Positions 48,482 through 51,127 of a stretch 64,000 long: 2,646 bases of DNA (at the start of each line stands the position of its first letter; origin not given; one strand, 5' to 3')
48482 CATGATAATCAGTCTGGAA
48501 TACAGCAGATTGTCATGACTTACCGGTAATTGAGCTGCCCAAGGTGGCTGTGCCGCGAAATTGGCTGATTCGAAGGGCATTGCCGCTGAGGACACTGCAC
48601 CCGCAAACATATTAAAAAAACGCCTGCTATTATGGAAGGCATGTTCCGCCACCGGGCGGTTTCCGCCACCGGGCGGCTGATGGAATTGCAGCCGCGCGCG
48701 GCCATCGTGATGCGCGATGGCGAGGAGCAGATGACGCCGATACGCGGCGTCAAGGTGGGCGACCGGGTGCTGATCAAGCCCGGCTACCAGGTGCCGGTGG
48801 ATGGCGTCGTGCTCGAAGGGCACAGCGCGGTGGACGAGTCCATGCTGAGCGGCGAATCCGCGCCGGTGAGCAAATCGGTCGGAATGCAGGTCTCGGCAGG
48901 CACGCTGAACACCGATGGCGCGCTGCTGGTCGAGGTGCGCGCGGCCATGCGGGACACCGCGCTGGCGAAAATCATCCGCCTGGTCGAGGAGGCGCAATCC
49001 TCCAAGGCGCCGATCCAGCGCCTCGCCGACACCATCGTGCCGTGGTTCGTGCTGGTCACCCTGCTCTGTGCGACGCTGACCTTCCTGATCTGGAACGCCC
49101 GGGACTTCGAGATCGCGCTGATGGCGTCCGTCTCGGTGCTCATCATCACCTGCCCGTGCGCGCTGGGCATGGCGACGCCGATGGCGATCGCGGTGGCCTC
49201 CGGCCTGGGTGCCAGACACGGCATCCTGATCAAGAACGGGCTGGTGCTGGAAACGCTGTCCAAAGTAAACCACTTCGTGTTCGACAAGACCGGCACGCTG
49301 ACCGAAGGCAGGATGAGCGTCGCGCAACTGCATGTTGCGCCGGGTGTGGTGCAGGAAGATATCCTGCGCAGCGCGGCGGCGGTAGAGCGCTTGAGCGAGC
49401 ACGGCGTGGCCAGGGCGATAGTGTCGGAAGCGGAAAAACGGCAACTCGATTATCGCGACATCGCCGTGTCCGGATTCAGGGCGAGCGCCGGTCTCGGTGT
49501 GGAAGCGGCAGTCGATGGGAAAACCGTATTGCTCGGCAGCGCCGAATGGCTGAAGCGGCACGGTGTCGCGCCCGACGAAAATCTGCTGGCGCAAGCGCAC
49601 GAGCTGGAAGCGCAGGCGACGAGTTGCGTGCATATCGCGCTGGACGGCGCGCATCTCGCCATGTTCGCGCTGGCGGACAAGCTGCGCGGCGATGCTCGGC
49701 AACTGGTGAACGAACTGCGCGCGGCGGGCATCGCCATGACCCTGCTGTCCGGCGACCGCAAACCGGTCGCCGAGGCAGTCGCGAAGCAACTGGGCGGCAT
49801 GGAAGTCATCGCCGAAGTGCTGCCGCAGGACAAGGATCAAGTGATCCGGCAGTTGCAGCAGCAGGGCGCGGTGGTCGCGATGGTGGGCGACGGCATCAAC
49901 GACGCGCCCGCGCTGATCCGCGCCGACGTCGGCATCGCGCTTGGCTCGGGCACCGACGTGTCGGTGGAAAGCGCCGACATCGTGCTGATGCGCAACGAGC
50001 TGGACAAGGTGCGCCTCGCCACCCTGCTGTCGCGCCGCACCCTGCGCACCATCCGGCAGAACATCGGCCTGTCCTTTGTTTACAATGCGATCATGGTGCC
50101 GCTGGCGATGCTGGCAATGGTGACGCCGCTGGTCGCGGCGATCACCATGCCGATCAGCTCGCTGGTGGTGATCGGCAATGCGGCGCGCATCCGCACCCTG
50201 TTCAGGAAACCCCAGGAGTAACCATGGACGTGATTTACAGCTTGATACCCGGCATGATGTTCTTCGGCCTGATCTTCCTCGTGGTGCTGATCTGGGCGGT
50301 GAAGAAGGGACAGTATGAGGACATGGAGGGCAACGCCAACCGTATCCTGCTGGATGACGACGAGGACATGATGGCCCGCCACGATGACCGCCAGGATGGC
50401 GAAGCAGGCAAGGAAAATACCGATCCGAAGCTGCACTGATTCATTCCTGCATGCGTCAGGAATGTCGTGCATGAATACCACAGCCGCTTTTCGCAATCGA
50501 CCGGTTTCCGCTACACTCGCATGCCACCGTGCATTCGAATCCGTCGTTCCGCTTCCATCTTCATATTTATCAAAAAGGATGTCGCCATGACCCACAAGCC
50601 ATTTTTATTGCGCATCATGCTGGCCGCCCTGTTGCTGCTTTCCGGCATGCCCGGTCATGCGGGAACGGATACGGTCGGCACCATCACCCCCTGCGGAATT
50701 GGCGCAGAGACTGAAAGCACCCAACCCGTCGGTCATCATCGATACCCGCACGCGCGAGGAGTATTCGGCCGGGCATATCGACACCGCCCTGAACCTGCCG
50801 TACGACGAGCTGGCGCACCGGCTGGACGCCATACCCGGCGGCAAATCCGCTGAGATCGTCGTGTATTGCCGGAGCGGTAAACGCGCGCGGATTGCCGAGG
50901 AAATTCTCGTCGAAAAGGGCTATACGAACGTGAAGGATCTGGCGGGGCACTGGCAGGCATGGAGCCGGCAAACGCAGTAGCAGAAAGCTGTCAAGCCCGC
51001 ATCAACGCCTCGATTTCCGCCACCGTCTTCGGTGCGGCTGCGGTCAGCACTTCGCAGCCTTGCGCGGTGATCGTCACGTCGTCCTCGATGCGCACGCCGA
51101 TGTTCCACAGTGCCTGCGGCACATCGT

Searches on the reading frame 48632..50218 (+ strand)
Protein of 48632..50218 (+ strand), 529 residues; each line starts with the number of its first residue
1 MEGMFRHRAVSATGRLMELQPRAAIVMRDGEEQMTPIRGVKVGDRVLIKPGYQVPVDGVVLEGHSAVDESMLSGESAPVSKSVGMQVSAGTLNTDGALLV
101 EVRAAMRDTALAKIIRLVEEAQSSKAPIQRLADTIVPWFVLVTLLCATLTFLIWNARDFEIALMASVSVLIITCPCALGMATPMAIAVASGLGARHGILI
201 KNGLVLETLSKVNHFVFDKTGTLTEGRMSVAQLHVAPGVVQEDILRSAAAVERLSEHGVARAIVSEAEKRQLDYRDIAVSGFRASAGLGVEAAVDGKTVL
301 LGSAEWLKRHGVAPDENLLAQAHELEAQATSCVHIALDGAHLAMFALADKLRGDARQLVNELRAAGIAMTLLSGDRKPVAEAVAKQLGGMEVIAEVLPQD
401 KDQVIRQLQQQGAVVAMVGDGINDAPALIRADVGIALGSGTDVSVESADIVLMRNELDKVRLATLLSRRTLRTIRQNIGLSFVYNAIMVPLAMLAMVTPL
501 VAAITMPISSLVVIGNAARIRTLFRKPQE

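Call 17: search_protein_families(library=pfam, proteins=[window:48632-50218:+], max_evalue=0.01)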
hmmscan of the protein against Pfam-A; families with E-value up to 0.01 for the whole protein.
window:48632-50218:+ (529 aa): 4 families
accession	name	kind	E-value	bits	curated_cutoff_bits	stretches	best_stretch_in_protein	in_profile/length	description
PF00122.25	E1-E2_ATPase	-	1.6e-54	184.6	28.1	1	18-196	1-181/181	E1-E2 ATPase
PF00702.32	Hydrolase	-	6.7e-36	124.9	26.4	1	213-432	2-191/191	haloacid dehalogenase-like hydrolase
PF12710.13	HAD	-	3.2e-05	24.9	27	1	349-428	83-188/189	haloacid dehalogenase-like hydrolase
PF08282.18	Hydrolase_3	-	0.0026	18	20.9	1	404-456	195-247/255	haloacid dehalogenase-like hydrolase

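Call 27: find_homologous_proteins(query=window:48632-50218:+, max_evalue=1e-30)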
Query window:48632-50218:+ (529 aa): 7999 proteins with E <= 1e-30 among 8000 candidates; the best 120 are listed.
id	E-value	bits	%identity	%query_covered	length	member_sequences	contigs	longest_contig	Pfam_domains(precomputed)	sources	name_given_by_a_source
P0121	6.8e-290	980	88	99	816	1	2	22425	PF00403.33,PF12156.15,PF00702.33,PF00122.26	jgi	jgi:Cu2+-exporting ATPase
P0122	2.5e-289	978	87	100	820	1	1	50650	PF00403.33,PF12156.15,PF00702.33,PF00122.26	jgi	jgi:Cu2+-exporting ATPase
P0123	8.2e-289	976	87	100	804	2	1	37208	PF00403.33,PF12156.15,PF00702.33,PF00122.26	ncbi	ncbi:MAG: heavy metal translocating P-type ATPase [Gallionella sp.]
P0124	3.9e-288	974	86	100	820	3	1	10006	PF00403.33,PF12156.15,PF00702.33,PF00122.26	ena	-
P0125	1.4e-287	972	89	99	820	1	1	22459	PF00403.33,PF12156.15,PF00702.33,PF00122.26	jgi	-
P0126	2.2e-287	972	87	99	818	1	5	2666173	PF00403.33,PF12156.15,PF00702.33,PF00122.26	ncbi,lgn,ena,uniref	ncbi:heavy metal translocating P-type ATPase [Candidatus Ferrigenium straubiae]|uniref:heavy metal t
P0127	2.2e-287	972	87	99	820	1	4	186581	PF00403.33,PF12156.15,PF00702.33,PF00122.26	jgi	jgi:Cu2+-exporting ATPase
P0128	4.4e-286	967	86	100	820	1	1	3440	PF00403.33,PF12156.15,PF00702.33,PF00122.26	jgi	-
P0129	1.4e-285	966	86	100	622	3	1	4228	PF00702.33,PF00122.26,PF12710.14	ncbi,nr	ncbi:MAG: copper-translocating P-type ATPase, partial [Gallionella sp.]|nr:copper-translocating P-ty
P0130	2.5e-285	965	85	100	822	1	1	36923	PF00403.33,PF12156.15,PF00702.33,PF00122.26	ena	-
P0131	3.5e-285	964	87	99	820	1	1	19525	PF00403.33,PF12156.15,PF00702.33,PF00122.26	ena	-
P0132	6.4e-285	964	86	99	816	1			PF00403.33,PF12156.15,PF00702.33,PF00122.26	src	-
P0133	8.0e-285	963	86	99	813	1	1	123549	PF00403.33,PF12156.15,PF00702.33,PF00122.26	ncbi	-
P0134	1.1e-284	963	86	100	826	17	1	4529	PF00403.33,PF12156.15,PF00702.33,PF00122.26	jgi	-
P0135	4.2e-284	961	85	99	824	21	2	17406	PF00403.33,PF12156.15,PF00702.33,PF00122.26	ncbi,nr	ncbi:MAG: copper-translocating P-type ATPase [Gallionellales bacterium RIFCSPLOWO2_02_FULL_57_47]|nr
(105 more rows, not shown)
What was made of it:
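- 48633..50439 (+): 5'-truncated ccoI/fixI copper P-type ATPase (residues ~294-820 of 820) followed by an intact ccoS/fixS. 87-89% identical to 816-820-aa Gallionella and Ferrigenium proteins that also carry the HMA and ATPase-cat_bd domains missing here (call 27).
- The right side gives Gallionella/Ferrigenium at 87-89% aa identity (call 27).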

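Call 28: find_encoding_contigs(protein=P0126, flank=10000, max_places=2)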
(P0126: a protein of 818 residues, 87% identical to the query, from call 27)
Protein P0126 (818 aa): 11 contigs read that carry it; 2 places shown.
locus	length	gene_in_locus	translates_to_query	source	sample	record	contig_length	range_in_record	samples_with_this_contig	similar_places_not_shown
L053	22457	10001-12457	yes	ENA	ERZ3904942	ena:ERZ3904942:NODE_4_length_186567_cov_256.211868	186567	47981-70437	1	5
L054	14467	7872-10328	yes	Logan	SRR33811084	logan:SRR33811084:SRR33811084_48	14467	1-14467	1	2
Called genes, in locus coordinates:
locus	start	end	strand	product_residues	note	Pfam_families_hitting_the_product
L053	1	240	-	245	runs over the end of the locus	PF00902:TatC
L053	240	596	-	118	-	PF02416:TatA_B_E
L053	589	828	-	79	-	PF02416:TatA_B_E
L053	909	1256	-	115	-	PF11969:DcpS_C, PF01230:HIT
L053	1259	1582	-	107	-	PF01503:PRA-PH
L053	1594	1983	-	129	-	PF01502:PRA-CH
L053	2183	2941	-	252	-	PF00977:His_biosynth, PF05690:ThiG (faint), PF01207:Dus (faint), PF03060:NMO (faint)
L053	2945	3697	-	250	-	PF00977:His_biosynth, PF01207:Dus (faint)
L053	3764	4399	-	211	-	PF00117:GATase, PF01174:SNO (faint)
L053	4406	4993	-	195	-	PF00475:IGPD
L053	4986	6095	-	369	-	PF00155:Aminotran_1_2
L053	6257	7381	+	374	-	PF08447:PAS_3, PF07730:HisKA_3, PF02518:HATPase_c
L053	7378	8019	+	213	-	PF00072:Response_reg, PF00196:GerE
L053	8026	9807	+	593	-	PF00990:GGDEF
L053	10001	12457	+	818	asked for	PF12156:ATPase-cat_bd, PF00403:HMA, PF00122:E1-E2_ATPase, PF00702:Hydrolase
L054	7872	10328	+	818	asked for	PF12156:ATPase-cat_bd, PF00403:HMA, PF00122:E1-E2_ATPase, PF00702:Hydrolase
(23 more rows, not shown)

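Call 29: find_encoding_contigs(protein=P0127, flank=10000, max_places=2)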
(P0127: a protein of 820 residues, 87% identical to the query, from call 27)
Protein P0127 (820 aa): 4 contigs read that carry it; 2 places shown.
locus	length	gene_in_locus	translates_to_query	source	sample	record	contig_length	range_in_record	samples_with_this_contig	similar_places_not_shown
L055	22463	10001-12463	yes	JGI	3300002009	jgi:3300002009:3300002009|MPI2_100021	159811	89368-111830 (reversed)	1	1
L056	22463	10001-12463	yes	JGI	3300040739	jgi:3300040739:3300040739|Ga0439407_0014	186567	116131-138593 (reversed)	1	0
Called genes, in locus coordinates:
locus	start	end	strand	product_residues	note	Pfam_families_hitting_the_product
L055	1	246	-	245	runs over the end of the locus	PF00902:TatC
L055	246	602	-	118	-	PF02416:TatA_B_E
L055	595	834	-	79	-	PF02416:TatA_B_E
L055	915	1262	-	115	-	PF11969:DcpS_C, PF01230:HIT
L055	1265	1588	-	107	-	PF01503:PRA-PH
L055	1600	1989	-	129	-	PF01502:PRA-CH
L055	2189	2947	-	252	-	PF00977:His_biosynth, PF05690:ThiG (faint), PF01207:Dus (faint), PF03060:NMO (faint)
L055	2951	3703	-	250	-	PF00977:His_biosynth, PF01207:Dus (faint)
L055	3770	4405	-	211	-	PF00117:GATase, PF01174:SNO (faint)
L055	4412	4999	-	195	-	PF00475:IGPD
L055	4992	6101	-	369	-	PF00155:Aminotran_1_2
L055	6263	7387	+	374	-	PF08447:PAS_3, PF07730:HisKA_3, PF02518:HATPase_c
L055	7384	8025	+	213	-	PF00072:Response_reg, PF00196:GerE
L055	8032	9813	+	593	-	PF00990:GGDEF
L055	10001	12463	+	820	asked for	PF12156:ATPase-cat_bd, PF00403:HMA, PF00122:E1-E2_ATPase, PF00702:Hydrolase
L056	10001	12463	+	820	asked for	PF12156:ATPase-cat_bd, PF00403:HMA, PF00122:E1-E2_ATPase, PF00702:Hydrolase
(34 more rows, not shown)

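Call 50: find_encoding_contigs(protein=P0125, flank=6000, max_places=2)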
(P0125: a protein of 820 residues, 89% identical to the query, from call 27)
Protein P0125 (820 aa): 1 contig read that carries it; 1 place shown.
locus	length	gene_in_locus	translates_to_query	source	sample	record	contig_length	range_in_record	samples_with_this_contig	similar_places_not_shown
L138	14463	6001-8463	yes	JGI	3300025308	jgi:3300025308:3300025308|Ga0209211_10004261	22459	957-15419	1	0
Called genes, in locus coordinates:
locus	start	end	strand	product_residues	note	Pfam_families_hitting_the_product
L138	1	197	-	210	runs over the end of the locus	PF00117:GATase, PF01174:SNO (faint), PF07685:GATase_3 (weak)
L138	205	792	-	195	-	PF00475:IGPD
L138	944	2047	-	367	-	PF00155:Aminotran_1_2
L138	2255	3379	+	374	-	PF08447:PAS_3, PF07730:HisKA_3, PF02518:HATPase_c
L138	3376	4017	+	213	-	PF00072:Response_reg, PF00196:GerE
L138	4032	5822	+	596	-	PF22335:Cas10-Cmr2_palm2 (faint), PF00990:GGDEF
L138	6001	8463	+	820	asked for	PF12156:ATPase-cat_bd, PF00403:HMA, PF00122:E1-E2_ATPase, PF00702:Hydrolase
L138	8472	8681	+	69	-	PF03597:FixS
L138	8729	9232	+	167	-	PF00072:Response_reg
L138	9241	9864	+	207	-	PF04344:CheZ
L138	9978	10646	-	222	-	-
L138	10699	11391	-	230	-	PF00027:cNMP_binding, PF13545:HTH_Crp_2, PF00325:Crp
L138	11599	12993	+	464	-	PF04055:Radical_SAM, PF06969:HemN_C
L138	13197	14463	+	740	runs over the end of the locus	PF05170:AsmA, PF05359:DUF748, PF27414:TP_0324_N (faint), PF13116:YhdP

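Call 51: find_encoding_contigs(protein=P0122, flank=6000, max_places=2)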
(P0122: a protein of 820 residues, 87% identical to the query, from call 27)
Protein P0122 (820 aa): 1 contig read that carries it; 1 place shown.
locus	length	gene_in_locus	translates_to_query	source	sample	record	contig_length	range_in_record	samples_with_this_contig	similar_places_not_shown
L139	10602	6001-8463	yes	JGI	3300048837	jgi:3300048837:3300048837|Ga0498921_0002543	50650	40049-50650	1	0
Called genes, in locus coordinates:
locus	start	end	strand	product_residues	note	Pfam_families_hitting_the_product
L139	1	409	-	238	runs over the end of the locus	PF00117:GATase, PF07685:GATase_3 (weak)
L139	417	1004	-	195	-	PF00475:IGPD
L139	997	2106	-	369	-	PF00155:Aminotran_1_2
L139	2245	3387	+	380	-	PF08447:PAS_3, PF07730:HisKA_3, PF02518:HATPase_c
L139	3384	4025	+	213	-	PF00072:Response_reg, PF00196:GerE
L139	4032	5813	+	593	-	PF00990:GGDEF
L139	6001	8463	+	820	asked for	PF12156:ATPase-cat_bd, PF00403:HMA, PF00122:E1-E2_ATPase, PF00702:Hydrolase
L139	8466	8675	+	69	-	PF03597:FixS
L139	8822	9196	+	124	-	PF00072:Response_reg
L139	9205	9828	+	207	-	PF04344:CheZ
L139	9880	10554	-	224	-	-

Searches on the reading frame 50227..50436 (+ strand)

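Call 17: search_protein_families(library=pfam, proteins=[window:50227-50436:+], max_evalue=0.01)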
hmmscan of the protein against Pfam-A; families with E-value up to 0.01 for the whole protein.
window:50227-50436:+ (70 aa): 2 families
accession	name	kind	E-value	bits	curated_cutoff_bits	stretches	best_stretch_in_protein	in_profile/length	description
PF03597.20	FixS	-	2.4e-20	72.4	23.1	1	1-44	1-44/44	Cytochrome oxidase maturation protein cbb3-type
PF05545.16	FixQ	-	0.00012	22.4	29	1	9-44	14-49/49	Cbb3-type cytochrome oxidase component FixQ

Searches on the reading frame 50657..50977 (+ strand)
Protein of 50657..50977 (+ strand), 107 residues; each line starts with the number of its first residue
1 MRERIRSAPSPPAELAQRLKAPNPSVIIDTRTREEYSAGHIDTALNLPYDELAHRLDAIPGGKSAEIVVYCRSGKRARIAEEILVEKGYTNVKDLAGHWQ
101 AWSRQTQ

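Call 12: find_encoding_contigs(protein=window:50657-50977:+, flank=10000, max_places=6)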
Protein window:50657-50977:+ (107 aa): no gene with exactly this product is on record in the collection.
